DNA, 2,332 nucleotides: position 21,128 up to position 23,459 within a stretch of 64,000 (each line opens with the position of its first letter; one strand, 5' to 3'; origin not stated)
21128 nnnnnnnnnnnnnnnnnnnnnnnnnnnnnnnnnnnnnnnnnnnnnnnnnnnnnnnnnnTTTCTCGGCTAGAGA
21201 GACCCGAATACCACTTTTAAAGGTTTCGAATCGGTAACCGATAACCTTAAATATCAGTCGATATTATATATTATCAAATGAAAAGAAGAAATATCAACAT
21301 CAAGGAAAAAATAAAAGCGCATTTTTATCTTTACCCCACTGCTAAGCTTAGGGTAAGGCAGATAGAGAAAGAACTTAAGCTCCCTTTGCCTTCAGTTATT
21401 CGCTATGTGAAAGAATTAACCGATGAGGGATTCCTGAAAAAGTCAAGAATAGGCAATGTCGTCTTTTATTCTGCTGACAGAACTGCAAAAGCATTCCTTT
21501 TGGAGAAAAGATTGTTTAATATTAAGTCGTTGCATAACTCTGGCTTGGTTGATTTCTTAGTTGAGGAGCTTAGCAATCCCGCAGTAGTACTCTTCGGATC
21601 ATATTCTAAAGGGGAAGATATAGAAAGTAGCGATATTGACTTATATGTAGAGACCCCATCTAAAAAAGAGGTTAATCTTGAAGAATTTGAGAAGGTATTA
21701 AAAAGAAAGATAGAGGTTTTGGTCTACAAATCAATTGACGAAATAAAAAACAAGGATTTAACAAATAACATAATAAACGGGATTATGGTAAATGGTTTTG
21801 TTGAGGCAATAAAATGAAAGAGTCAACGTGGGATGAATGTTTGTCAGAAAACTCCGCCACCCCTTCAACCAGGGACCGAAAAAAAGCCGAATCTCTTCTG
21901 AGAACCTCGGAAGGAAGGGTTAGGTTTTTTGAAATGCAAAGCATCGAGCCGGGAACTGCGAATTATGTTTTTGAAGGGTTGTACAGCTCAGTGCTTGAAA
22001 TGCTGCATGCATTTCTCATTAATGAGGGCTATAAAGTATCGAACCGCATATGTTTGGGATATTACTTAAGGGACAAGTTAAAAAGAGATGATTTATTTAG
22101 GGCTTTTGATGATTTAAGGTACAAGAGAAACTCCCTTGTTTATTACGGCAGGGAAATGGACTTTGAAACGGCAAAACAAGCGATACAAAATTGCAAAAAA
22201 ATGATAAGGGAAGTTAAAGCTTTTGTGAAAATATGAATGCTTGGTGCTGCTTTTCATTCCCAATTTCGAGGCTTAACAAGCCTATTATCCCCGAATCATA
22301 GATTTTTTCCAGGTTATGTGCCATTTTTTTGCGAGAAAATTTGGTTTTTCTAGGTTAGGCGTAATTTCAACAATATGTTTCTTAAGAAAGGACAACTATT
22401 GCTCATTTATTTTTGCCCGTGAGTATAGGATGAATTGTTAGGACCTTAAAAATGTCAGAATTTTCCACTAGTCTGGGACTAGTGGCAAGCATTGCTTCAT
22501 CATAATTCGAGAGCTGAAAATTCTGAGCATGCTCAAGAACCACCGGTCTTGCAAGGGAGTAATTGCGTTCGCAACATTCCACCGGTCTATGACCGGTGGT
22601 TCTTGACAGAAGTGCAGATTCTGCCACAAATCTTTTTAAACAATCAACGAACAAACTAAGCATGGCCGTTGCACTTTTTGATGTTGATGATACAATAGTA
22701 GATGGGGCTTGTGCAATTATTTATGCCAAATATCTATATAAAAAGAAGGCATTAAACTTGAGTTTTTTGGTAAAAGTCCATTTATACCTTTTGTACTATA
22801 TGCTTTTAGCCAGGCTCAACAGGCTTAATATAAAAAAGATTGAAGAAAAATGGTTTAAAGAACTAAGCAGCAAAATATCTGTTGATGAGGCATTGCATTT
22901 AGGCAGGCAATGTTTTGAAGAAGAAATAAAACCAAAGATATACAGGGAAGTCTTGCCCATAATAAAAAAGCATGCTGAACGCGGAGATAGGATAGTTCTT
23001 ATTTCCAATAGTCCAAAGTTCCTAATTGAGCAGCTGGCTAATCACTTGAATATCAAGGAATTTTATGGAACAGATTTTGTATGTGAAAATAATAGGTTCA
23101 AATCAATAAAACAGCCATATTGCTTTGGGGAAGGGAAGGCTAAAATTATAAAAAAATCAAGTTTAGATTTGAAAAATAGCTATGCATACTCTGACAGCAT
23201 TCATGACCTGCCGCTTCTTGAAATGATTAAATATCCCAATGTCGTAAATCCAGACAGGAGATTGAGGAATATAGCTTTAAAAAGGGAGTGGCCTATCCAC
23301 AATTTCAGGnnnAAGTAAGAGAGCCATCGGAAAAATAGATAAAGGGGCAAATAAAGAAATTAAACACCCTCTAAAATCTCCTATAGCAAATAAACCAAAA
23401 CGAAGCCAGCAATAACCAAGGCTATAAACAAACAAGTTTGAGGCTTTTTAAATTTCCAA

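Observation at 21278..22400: Two paralogous MNT-HEPN pairs plus a frameshifted third NTase sharing a 100-nt conserved core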

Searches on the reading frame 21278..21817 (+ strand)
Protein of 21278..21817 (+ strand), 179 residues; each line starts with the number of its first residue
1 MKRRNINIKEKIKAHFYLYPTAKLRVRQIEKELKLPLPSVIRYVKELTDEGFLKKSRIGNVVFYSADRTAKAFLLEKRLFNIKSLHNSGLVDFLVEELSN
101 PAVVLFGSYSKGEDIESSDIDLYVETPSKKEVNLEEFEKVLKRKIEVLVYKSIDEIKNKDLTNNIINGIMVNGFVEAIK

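Call 9: search_protein_families(library=pfam, proteins=[window:21278-21814:+], max_evalue=1)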
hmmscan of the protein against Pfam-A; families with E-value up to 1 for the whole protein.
window:21278-21814:+ (179 aa): 10 families
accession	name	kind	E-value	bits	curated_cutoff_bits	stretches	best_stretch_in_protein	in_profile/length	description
PF01909.29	NTP_transf_2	-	1.3e-08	35.6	21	1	91-154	5-78/93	Nucleotidyltransferase domain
PF18765.7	Polbeta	-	2.3e-07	31.3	26.9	1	102-154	15-73/93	Polymerase beta, Nucleotidyltransferase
PF01978.25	TrmB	-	0.00096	19.4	25.6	1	13-65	12-63/68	Sugar-specific transcriptional regulator TrmB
PF22600.2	MTPAP-like_central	-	0.0011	19.5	27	1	84-147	23-86/139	Poly(A) RNA polymerase, mitochondrial-like, central palm domain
PF09339.16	HTH_IclR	-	0.0011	19.1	22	1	23-55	18-50/52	IclR helix-turn-helix domain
PF12802.13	MarR_2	-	0.0067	17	27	1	18-55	14-52/61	MarR family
PF13412.12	HTH_24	-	0.0072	16.3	21.9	1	26-54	20-48/48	Winged helix-turn-helix DNA-binding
PF03962.21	Mnd1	-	0.063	14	23.5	1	29-64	21-56/60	Mnd1 HTH domain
PF01022.26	HTH_5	-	0.14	12.5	22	1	23-55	15-47/47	Bacterial regulatory protein, arsR family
PF01047.28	MarR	-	0.19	12.1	24.6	1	23-57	17-51/59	MarR family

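Call 10: search_protein_families(library=ncbifam, proteins=[window:21278-21814:+], max_evalue=1)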
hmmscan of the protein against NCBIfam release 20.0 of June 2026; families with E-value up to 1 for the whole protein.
window:21278-21814:+ (179 aa): 8 families
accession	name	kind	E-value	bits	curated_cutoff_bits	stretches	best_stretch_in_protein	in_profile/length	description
NF047752.1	MntA_antitoxin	equivalog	3e-06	27.1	60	1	101-153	8-65/106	type VII toxin-antitoxin system MntA family adenylyltransferase antitoxin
NF033788.1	HTH_metalloreg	subfamily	0.001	18.8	55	1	22-69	24-71/77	metalloregulator ArsR/SmtB family transcription factor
NF053606.1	Sta1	subfamily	0.0094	16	80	1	17-58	28-69/100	Sta1 family transcriptional regulator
NF051895.1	anti_phage_HalB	equivalog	0.021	14.4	190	1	102-128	1-27/211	anti-phage Hailong system nucleotidyltransferase HalB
NF006981.0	PRK09450.2-1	equivalog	0.024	13.1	802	1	50-147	65-158/638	class I adenylate cyclase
NF040939.2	trans_reg_lrs14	equivalog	0.026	14.5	90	1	20-58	32-71/103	Lrs14 family HTH-type transcriptional regulator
NF028535.0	ANT_4p_II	subfamily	0.079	12.2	350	1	91-132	9-50/251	ANT(4')-II family aminoglycoside nucleotidyltransferase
NF007342.0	PRK09834.1-4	equivalog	0.15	11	251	1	21-61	27-65/263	DNA-binding transcriptional regulator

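Call 18: find_encoding_contigs(protein=window:21278-21817:+, flank=10000, max_places=8)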
Protein window:21278-21817:+ (179 aa): 11 contigs read that carry it; 7 places shown.
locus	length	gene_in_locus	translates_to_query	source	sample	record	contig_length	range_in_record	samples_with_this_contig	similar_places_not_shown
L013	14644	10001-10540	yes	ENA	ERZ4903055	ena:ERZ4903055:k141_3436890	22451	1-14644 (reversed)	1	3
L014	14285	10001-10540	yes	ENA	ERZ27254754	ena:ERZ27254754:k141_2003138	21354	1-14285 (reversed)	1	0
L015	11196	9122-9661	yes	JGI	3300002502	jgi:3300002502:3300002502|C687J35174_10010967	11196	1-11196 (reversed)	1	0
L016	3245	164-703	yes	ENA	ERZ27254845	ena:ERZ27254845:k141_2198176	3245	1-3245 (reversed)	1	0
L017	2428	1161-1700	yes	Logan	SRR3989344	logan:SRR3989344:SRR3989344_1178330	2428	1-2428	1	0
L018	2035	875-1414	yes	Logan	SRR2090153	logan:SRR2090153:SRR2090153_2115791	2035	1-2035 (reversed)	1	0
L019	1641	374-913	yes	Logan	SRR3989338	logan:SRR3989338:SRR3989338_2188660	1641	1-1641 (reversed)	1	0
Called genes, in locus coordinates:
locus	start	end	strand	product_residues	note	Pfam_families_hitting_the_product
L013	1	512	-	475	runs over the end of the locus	PF02934:GatB_N, PF02637:GatB_Yqey (weak)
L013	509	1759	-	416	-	PF18195:GatD_N, PF00710:Asparaginase, PF17763:Asparaginase_C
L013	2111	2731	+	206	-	PF01209:Ubie_methyltran, PF03848:TehB (weak), PF07021:MetW (weak), PF13489:Methyltransf_23, PF13847:Methyltransf_31, PF08241:Methyltransf_11, PF08242:Methyltransf_12, PF13649:Methyltransf_25, +2 more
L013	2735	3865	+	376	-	PF13353:Fer4_12 (weak), PF04055:Radical_SAM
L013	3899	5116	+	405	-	PF00389:2-Hacid_dh, PF03446:NAD_binding_2 (faint), PF02826:2-Hacid_dh_C, PF22629:ACT_AHAS_ss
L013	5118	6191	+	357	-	PF00266:Aminotran_5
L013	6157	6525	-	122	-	-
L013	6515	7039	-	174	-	-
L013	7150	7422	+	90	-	-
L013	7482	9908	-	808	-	PF02359:CDC48_N, PF06414:Zeta_toxin (faint), PF02933:CDC48_2, PF00004:AAA, PF13191:AAA_16 (weak), PF17862:AAA_lid_3, PF00004:AAA, PF17862:AAA_lid_3, +25 more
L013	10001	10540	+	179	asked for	PF01909:NTP_transf_2, PF18765:Polbeta (weak)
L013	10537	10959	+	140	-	-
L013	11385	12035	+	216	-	PF00702:Hydrolase, PF12710:HAD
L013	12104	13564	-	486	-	PF02310:B12-binding, PF04055:Radical_SAM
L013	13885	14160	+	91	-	-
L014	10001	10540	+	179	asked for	PF01909:NTP_transf_2, PF18765:Polbeta (weak)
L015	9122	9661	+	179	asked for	PF01909:NTP_transf_2, PF18765:Polbeta (weak)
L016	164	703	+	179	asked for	PF01909:NTP_transf_2, PF18765:Polbeta (weak)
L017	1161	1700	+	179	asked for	PF01909:NTP_transf_2, PF18765:Polbeta (weak)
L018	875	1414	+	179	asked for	PF01909:NTP_transf_2, PF18765:Polbeta (weak)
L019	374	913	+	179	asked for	PF01909:NTP_transf_2, PF18765:Polbeta (weak)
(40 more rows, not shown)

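Call 59: find_homologous_proteins(query=window:21278-21814:+, max_evalue=1e-20)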
Query window:21278-21814:+ (179 aa): 906 proteins with E <= 1e-20 among 1065 candidates; the best 120 are listed.
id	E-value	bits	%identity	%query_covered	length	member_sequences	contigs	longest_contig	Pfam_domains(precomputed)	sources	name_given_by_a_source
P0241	2.4e-106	371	100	100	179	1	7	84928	PF18765.8,PF01909.30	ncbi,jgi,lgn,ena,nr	ncbi:MAG TPA: nucleotidyltransferase domain-containing protein [Candidatus Nanoarchaeia archaeon]|nr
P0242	1.5e-93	329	88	99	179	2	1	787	PF18765.8,PF01909.30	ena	-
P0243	4.1e-73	263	71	98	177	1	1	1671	PF18765.8,PF01909.30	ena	-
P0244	6.0e-72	259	70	100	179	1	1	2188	PF18765.8,PF01909.30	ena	-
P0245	9.5e-72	258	68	97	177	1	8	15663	PF18765.8,PF01909.30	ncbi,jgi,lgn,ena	-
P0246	1.7e-71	257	67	98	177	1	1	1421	PF18765.8,PF01909.30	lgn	-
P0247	1.8e-71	257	69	100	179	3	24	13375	PF18765.8,PF01909.30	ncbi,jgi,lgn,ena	-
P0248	2.2e-71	257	68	100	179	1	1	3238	PF18765.8,PF01909.30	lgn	-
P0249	4.2e-71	256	68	100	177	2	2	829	PF18765.8,PF01909.30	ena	-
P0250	5.0e-71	256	69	100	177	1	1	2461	PF18765.8,PF01909.30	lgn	-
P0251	9.1e-71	255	68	100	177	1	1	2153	PF18765.8,PF01909.30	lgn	-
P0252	9.3e-71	255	68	97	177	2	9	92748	PF18765.8,PF01909.30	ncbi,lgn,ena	ncbi:MAG: nucleotidyltransferase domain-containing protein [Nanoarchaeota archaeon]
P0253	1.4e-70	255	64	96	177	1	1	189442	PF18765.8,PF01909.30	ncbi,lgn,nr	ncbi:MAG: nucleotidyltransferase domain-containing protein [Candidatus Woesearchaeota archaeon]|nr:n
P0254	3.9e-70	253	65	100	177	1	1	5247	PF18765.8,PF01909.30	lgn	-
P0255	1.2e-69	251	66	97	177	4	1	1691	PF18765.8,PF01909.30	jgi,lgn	-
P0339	7.7e-66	239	65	100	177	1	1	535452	PF18765.8,PF01909.30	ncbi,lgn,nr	ncbi:MAG: hypothetical protein KatS3mg001_054 [Candidatus Pacearchaeota archaeon]|nr:MAG: hypothetic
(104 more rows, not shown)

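Call 60: find_encoding_contigs(protein=P0253, flank=8000, max_places=1)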
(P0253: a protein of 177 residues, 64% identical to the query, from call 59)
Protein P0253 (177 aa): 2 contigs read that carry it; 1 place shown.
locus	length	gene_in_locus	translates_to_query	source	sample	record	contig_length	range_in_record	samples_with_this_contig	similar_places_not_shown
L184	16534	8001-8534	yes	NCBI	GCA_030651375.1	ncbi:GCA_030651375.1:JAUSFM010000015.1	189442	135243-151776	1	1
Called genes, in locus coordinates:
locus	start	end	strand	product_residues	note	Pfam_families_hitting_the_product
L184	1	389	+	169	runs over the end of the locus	PF00856:SET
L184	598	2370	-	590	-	PF01336:tRNA_anti-codon, PF00152:tRNA-synt_2, PF02938:GAD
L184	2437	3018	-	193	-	PF01997:Translin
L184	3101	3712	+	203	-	-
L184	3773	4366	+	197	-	-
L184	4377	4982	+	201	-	-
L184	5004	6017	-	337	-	PF01464:SLT (weak)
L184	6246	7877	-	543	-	-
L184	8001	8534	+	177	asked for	PF01909:NTP_transf_2, PF18765:Polbeta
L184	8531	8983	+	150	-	-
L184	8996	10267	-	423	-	PF00149:Metallophos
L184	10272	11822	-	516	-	PF01935:DUF87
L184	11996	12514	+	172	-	-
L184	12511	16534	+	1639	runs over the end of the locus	-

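Call 61: find_encoding_contigs(protein=P0339, flank=8000, max_places=1)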
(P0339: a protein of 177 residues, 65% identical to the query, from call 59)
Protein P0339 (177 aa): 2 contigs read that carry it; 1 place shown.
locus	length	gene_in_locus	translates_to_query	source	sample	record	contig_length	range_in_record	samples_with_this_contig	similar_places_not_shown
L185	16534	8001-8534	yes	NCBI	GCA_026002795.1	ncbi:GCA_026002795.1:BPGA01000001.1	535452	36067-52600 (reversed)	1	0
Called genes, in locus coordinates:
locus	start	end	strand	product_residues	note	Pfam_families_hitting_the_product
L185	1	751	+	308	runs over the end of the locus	PF01400:Astacin (faint), PF00413:Peptidase_M10 (weak), PF07705:CARDB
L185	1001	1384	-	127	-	-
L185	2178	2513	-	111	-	-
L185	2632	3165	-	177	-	-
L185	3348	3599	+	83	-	-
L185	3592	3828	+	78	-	-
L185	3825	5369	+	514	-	PF01555:N6_N4_Mtase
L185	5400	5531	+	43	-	-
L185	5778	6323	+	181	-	PF01555:N6_N4_Mtase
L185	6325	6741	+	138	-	PF00075:RNase_H, PF13456:RVT_3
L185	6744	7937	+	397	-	PF04473:DUF553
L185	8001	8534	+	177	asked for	PF01909:NTP_transf_2, PF18765:Polbeta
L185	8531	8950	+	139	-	-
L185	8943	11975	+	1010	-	PF04851:ResIII, PF00270:DEAD, PF18766:SWI2_SNF2, PF27151:YagJ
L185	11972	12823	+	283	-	PF01555:N6_N4_Mtase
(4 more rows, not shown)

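Call 62: find_encoding_contigs(protein=P0252, flank=8000, max_places=1)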
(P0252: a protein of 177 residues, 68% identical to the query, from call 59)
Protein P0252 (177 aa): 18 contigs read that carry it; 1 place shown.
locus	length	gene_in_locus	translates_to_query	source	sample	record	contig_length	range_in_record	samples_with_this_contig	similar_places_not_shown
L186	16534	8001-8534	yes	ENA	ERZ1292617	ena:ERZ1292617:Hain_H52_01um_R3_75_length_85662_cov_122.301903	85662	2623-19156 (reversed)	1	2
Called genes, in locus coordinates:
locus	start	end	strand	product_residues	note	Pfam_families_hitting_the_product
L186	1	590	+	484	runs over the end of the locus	PF00206:Lyase_1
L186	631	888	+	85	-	PF13656:RNA_pol_L_2 (weak)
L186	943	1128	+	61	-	-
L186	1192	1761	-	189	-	PF00877:NLPC_P60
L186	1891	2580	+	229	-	PF00154:RecA_N, PF06745:ATPase, PF08423:Rad51, PF13481:AAA_25 (weak), PF01637:ATPase_2 (weak), PF13401:AAA_22 (faint), PF13479:AAA_24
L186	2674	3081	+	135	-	-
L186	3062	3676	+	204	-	PF01909:NTP_transf_2 (weak), PF18765:Polbeta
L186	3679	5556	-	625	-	PF00664:ABC_membrane, PF02463:SMC_N (faint), PF00005:ABC_tran, PF13304:AAA_21 (faint)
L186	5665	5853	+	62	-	-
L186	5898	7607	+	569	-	PF04675:DNA_ligase_A_N, PF01068:DNA_ligase_A_M, PF04679:DNA_ligase_A_C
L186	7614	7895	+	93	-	-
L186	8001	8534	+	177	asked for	PF01909:NTP_transf_2, PF18765:Polbeta (weak)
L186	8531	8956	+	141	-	-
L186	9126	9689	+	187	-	PF00352:TBP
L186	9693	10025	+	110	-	-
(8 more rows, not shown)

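Call 71: search_protein_families(library=padloc, proteins=[window:21278-21814:+], max_evalue=0.01)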
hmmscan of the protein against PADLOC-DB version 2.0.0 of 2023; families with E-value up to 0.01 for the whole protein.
window:21278-21814:+ (179 aa): 16 families
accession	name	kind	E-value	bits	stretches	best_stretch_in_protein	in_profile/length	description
PDLC04368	PDC-M05A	-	4.9e-15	53.9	1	9-167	15-178/201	-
PDLC04906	PDC-S09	-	3.7e-09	34.8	1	102-166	26-92/98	-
PDLC04904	PDC-S09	-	1.4e-08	32.8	1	102-167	27-97/104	-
PDLC04902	PDC-S09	-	2.5e-08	32.1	1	102-168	23-87/97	-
PDLC04905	PDC-S09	-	3.8e-07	28.4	1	97-165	18-86/101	-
PDLC04369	PDC-M05A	-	1.1e-05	23.2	1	16-160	22-166/201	-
PDLC04372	PDC-M05A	-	3.4e-05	22.2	1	40-171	15-151/167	-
PDLC04903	PDC-S09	-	6.9e-05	21.1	1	102-139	28-64/108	-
PDLC01848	CARF3--CARF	-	0.00076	17.2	1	25-61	151-184/197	-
PDLC00771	Cyclase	-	0.0013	16.2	1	105-154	47-96/271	oligonucleotide-cyclase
PDLC04370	PDC-M05A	-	0.0014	16.5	1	21-150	28-164/194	-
PDLC04907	PDC-S09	-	0.0036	15.4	1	98-151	25-78/114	-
PDLC01438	Csa3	-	0.0043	15.1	1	22-94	159-209/305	"CAS-I,CAS-II,CAS-III,CAS-IV,CAS-V,CAS-VI; associated_signaling"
PDLC01044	Csa3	-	0.0043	15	0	23-72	149-192/194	Type I-A associated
PDLC01434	CasR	-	0.0046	14.8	0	16-56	135-174/191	"CAS-I,CAS-II,CAS-III,CAS-IV,CAS-V,CAS-VI; associated_signaling"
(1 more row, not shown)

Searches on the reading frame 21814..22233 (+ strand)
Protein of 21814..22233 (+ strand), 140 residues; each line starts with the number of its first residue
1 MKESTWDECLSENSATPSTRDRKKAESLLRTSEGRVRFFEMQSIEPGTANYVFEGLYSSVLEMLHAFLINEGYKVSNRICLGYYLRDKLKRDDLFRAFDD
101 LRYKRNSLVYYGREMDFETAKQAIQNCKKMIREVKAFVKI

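Call 9: search_protein_families(library=pfam, proteins=[window:21814-22233:+], max_evalue=1)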
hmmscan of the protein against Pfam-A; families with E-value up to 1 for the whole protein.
window:21814-22233:+ (140 aa): 0 families

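Call 10: search_protein_families(library=ncbifam, proteins=[window:21814-22233:+], max_evalue=1)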
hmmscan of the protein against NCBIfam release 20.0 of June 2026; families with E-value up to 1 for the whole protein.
window:21814-22233:+ (140 aa): 0 families

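Call 12: search_solved_structures(query=window:21814-22233:+, max_evalue=10)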
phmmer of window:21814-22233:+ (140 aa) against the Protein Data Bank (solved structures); distinct sequences matched with E-value up to 10: 1.
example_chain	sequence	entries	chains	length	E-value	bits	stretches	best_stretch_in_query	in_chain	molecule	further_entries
1j3p_A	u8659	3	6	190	0.31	14.5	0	24-52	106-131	Phosphoglucose Isomerase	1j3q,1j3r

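Call 71: search_protein_families(library=padloc, proteins=[window:21814-22233:+], max_evalue=0.01)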
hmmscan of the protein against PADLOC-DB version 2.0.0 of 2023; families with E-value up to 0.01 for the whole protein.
window:21814-22233:+ (140 aa): 2 families
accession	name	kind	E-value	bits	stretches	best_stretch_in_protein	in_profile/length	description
PDLC04379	PDC-M05B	-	0.00045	18.2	1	95-138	94-137/147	-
PDLC04375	PDC-M05B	-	0.00079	17.7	1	19-133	27-144/151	-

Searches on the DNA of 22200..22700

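Call 24: search_rna_families(source=window, start=22200, end=22700, threshold=evalue, max_evalue=10)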
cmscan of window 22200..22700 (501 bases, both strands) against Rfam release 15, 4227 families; matches with E-value up to 10: 3.
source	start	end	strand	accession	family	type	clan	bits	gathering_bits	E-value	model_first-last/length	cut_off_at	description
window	22533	22606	+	RF02351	psRNA14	Gene; sRNA;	-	18.1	60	2.3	7-40/84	no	Proteobacteria sRNA psRNA14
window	22369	22412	+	RF04344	Plastid-psbA-3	Cis-reg;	CL00153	16.3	48.4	4.1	1-57/57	no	Plastid-psbA-3 3UTR RNA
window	22246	22308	+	RF00110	RybB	Gene; sRNA;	-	13.3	40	5.2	1-79/79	no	RybB RNA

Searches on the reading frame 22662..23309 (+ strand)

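Call 86: search_protein_families(library=pfam, proteins=[window:22662-23309:+], max_evalue=0.01)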
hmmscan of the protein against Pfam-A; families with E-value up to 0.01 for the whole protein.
window:22662-23309:+ (216 aa): 2 families
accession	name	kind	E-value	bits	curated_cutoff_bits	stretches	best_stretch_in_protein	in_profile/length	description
PF12710.13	HAD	-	1.2e-30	107.8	27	1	4-187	1-189/189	haloacid dehalogenase-like hydrolase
PF00702.32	Hydrolase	-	1.9e-08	35.4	26.4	1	2-186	2-187/191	haloacid dehalogenase-like hydrolase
